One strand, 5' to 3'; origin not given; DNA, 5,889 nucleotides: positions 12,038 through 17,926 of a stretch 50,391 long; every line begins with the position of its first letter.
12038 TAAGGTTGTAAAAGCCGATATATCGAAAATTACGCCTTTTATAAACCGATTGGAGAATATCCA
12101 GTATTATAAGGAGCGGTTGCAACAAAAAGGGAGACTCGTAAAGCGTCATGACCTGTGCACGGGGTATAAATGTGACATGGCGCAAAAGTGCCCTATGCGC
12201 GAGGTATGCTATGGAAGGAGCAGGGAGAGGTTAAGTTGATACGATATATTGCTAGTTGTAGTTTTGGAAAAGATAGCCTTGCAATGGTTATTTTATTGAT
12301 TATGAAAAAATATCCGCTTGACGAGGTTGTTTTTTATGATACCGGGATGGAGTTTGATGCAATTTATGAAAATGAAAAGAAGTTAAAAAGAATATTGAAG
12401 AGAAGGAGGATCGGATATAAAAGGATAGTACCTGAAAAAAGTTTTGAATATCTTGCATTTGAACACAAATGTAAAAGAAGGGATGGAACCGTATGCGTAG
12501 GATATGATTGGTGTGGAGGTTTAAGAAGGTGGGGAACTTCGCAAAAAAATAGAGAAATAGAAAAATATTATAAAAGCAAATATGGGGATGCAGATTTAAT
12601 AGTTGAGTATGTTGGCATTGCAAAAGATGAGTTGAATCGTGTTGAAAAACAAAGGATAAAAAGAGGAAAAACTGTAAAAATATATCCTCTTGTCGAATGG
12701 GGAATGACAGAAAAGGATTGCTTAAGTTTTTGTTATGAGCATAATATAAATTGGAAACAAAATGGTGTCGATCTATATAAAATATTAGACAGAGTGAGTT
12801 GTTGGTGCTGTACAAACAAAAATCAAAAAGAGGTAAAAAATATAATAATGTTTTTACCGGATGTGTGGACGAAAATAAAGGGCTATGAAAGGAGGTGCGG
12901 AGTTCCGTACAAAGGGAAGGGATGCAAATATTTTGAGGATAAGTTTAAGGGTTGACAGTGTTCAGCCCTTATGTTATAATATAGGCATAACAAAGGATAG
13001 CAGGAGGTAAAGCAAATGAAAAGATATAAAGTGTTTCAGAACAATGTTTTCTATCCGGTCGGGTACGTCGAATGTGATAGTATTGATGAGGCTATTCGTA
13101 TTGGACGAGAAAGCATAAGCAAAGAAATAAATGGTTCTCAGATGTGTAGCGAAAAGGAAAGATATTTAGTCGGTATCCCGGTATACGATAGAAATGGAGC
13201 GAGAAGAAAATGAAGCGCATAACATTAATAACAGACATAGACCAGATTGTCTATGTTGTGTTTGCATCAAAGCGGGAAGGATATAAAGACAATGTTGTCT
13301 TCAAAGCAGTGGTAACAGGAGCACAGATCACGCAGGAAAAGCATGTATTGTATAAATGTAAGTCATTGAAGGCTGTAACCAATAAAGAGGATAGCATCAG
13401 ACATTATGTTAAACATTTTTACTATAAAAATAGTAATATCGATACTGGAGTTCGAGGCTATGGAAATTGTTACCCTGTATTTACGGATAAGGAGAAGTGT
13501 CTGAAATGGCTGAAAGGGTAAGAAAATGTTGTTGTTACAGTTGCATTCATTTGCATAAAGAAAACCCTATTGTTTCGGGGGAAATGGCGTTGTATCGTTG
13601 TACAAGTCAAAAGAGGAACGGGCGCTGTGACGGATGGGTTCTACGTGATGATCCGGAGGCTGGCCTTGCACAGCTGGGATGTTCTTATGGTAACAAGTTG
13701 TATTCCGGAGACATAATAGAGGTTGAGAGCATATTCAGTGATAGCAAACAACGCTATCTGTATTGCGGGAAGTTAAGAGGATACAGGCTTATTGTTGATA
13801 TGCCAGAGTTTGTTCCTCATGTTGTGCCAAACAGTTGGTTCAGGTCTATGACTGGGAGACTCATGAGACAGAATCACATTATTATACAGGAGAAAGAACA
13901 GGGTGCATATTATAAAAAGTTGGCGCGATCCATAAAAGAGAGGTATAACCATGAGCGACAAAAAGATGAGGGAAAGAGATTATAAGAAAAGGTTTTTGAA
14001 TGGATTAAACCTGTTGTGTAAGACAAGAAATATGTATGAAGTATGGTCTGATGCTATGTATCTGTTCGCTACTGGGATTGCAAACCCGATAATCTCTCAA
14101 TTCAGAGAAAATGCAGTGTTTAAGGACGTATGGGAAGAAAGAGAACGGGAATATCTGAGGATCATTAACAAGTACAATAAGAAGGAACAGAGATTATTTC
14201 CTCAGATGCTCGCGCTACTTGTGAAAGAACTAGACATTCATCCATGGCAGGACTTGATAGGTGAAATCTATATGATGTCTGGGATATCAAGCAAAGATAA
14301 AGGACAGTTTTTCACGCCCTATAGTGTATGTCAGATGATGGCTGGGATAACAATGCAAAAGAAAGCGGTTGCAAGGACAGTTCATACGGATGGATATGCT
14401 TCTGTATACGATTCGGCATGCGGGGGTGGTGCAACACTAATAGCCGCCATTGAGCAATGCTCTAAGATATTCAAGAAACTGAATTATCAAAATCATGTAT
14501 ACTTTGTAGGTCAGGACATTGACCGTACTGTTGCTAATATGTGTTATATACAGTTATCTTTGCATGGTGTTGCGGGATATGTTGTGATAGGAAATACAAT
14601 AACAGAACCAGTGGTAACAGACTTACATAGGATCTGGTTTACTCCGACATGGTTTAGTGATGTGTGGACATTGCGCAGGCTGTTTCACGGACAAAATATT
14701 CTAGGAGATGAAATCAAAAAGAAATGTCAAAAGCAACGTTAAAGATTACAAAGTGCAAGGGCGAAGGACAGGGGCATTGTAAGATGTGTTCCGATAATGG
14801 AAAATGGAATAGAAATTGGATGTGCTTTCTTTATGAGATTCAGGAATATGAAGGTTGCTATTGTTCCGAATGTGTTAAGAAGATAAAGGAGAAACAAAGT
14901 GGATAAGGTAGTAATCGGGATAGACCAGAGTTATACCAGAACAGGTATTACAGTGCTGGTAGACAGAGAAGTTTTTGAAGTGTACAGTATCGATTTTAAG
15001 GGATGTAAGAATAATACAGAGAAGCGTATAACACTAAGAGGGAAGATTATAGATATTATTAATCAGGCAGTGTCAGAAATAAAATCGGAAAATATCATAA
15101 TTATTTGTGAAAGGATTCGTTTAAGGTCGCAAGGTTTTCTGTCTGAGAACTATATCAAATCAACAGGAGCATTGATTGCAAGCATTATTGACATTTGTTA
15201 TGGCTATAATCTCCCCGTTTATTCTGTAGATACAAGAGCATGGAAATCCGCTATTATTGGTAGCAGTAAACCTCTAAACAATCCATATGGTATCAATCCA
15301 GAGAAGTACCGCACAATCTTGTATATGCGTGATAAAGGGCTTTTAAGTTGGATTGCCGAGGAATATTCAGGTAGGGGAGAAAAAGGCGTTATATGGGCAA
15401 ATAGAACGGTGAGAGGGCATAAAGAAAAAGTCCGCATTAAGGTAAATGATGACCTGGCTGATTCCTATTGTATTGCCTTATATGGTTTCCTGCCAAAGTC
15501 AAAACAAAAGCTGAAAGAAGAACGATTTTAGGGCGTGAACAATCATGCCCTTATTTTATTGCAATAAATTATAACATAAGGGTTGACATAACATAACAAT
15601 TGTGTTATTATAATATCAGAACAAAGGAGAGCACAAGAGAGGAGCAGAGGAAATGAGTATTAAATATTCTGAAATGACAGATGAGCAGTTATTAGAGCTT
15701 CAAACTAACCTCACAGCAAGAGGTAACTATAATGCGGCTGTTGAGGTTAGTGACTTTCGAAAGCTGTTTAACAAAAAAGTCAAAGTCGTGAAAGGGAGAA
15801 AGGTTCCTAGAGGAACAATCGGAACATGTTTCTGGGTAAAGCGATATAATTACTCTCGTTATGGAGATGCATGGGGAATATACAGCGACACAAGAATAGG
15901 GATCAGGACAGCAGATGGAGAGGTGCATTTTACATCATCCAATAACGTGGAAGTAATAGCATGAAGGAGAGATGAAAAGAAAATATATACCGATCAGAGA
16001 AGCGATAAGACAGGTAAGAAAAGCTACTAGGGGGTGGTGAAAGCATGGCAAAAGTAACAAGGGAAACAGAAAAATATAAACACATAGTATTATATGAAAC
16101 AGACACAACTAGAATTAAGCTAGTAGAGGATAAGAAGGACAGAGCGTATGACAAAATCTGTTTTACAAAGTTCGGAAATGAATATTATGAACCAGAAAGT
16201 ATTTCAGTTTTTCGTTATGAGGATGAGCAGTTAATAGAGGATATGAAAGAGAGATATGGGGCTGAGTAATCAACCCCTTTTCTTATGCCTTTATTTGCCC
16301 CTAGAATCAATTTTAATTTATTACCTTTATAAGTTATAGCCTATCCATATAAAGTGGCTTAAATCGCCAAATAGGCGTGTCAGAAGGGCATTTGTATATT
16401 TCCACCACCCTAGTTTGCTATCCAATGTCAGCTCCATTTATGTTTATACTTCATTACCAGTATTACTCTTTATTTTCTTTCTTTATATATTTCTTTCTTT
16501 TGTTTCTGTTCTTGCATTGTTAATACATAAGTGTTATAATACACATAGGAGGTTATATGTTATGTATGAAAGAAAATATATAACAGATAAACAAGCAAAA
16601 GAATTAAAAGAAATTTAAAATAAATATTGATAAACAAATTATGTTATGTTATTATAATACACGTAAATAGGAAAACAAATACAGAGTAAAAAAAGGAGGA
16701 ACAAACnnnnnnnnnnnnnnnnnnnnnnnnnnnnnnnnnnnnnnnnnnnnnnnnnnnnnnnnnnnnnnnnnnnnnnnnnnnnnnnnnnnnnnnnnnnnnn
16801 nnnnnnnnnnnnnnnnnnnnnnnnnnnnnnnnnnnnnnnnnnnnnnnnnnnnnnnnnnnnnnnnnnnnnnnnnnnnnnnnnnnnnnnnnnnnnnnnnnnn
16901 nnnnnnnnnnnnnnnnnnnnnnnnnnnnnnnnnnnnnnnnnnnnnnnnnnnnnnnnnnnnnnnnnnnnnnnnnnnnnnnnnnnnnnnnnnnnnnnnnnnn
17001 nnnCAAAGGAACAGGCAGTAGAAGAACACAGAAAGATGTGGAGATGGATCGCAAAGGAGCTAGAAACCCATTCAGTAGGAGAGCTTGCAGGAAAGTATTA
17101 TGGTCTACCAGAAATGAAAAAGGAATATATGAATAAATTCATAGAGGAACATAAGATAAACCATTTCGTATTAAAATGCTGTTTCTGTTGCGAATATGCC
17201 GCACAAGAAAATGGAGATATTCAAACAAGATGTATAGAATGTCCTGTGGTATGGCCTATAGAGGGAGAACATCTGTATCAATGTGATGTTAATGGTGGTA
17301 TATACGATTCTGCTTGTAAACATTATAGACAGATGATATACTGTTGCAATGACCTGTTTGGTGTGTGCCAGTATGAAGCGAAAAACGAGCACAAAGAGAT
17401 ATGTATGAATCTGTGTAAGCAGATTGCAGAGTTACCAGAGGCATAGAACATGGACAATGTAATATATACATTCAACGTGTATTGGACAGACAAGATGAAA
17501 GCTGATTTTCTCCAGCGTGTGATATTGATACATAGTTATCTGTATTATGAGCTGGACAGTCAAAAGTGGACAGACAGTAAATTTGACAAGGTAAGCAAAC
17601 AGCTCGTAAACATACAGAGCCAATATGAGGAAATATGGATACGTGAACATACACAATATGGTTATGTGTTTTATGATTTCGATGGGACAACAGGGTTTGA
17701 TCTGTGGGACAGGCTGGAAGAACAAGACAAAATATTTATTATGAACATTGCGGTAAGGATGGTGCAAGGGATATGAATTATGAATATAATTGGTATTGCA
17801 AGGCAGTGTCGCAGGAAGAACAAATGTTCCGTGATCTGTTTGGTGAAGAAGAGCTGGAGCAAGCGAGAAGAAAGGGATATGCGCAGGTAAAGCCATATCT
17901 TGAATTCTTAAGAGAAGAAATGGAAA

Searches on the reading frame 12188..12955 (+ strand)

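Call 15: search_protein_families(library=pfam, proteins=[window:12188-12955:+], max_evalue=0.001)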
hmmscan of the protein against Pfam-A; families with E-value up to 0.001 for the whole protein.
window:12188-12955:+ (255 aa): 1 family
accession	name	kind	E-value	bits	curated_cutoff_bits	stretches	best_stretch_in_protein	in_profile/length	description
PF01507.26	PAPS_reduct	-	2e-10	41.4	22.5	1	21-209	3-173/175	Phosphoadenosine phosphosulfate reductase domain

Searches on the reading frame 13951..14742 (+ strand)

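Call 15: search_protein_families(library=pfam, proteins=[window:13951-14742:+], max_evalue=0.001)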
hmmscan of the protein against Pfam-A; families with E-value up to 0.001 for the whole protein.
window:13951-14742:+ (263 aa): 1 family
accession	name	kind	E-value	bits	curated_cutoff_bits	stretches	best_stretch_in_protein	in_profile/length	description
PF02384.22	N6_Mtase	-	5.8e-15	55.8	20.4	1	101-234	4-135/311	N-6 DNA Methylase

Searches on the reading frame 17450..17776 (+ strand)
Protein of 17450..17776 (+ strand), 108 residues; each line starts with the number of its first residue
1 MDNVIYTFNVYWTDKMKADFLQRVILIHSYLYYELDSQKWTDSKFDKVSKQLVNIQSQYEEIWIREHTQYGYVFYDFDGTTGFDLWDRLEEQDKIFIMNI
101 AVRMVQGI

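Call 103: search_protein_families(library=pfam, proteins=[window:17450-17776:+], max_evalue=0.001)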
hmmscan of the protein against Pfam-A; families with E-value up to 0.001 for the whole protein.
window:17450-17776:+ (108 aa): 1 family
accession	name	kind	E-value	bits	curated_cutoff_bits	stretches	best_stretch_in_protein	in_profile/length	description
PF22745.1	Nlig-Ia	-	9.5e-17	61.9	27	1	21-86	9-73/92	DNA ligase-like, N-terminal NAD+-binding domain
